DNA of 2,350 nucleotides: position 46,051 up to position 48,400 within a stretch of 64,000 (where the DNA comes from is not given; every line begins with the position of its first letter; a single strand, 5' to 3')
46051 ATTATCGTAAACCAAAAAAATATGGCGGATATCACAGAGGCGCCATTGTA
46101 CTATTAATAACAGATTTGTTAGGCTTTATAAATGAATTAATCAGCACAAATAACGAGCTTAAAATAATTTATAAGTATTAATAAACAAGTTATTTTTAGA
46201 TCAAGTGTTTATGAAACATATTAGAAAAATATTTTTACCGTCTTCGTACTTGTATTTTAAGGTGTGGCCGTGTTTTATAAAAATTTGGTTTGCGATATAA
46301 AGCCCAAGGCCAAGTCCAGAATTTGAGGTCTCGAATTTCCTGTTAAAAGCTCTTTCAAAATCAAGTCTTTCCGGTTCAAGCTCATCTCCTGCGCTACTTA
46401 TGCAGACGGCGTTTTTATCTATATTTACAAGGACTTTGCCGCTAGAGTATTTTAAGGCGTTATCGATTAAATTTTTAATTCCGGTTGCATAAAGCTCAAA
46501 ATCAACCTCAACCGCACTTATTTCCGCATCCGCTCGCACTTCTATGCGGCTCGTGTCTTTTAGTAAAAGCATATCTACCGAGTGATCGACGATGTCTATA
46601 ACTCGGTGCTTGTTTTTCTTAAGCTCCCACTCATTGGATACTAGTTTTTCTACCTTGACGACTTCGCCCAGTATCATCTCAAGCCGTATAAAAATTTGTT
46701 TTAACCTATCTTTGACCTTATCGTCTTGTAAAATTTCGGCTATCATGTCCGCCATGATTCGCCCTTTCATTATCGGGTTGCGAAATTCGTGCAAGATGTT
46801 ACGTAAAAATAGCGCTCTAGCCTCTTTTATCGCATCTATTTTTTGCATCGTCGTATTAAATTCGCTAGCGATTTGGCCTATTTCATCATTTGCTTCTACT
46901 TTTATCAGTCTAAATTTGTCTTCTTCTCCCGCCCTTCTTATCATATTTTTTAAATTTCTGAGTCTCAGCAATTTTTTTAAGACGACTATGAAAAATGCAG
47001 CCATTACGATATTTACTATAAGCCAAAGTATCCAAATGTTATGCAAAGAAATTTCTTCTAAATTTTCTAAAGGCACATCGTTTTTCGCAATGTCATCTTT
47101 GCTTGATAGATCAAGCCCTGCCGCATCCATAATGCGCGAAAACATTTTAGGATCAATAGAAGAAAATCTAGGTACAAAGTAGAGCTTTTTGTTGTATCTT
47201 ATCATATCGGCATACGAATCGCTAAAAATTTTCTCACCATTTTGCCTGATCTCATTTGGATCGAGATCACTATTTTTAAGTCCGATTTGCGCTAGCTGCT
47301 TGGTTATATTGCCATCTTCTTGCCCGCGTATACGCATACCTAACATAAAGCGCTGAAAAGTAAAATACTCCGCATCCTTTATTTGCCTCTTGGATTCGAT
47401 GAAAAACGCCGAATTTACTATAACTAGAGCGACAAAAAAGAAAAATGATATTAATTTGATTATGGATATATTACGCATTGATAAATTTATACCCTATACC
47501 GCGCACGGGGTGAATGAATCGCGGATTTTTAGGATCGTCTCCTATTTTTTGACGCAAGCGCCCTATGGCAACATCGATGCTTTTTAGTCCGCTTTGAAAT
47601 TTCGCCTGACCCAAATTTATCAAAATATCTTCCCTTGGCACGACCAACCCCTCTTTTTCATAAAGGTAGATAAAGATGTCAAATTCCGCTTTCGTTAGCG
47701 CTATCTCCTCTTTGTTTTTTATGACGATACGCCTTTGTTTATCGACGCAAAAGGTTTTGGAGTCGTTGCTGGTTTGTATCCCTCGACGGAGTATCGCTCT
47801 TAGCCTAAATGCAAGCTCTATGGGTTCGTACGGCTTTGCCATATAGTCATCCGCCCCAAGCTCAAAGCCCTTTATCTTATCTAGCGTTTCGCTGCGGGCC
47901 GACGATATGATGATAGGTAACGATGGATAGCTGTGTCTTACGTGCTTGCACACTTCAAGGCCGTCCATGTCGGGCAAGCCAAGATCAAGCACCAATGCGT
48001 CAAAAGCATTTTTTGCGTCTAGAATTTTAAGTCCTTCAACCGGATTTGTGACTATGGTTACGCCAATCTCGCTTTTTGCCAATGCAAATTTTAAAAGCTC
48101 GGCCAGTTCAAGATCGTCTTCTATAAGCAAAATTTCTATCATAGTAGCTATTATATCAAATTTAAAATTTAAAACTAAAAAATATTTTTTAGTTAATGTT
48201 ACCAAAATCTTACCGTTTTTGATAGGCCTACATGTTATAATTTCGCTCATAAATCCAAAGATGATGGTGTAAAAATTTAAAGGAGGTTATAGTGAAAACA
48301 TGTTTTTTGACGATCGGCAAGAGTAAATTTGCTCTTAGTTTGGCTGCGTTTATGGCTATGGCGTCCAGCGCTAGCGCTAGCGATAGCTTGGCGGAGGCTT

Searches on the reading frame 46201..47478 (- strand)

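Call 77: search_protein_families(library=pfam, proteins=[window:46201-47478:-], max_evalue=0.001)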
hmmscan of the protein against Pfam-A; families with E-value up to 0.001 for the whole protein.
window:46201-47478:- (425 aa): 2 families
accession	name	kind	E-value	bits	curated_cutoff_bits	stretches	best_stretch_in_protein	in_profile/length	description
PF02518.31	HATPase_c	-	3.9e-11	43.8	26.4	1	334-415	10-101/111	Histidine kinase-, DNA gyrase B-, and HSP90-like ATPase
PF00512.31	HisKA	-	0.00082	19.8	26.9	0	221-263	2-44/66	His Kinase A (phospho-acceptor) domain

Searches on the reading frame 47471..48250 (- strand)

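Call 77: search_protein_families(library=pfam, proteins=[window:47471-48250:-], max_evalue=0.001)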
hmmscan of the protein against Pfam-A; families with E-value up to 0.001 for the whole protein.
window:47471-48250:- (259 aa): 2 families
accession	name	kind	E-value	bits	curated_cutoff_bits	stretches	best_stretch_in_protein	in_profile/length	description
PF00072.30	Response_reg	-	1.1e-22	80.7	30.2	1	40-147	1-107/111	Response regulator receiver domain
PF00486.34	Trans_reg_C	-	2.1e-19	69.8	26.2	1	181-256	2-77/77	Transcriptional regulatory protein, C terminal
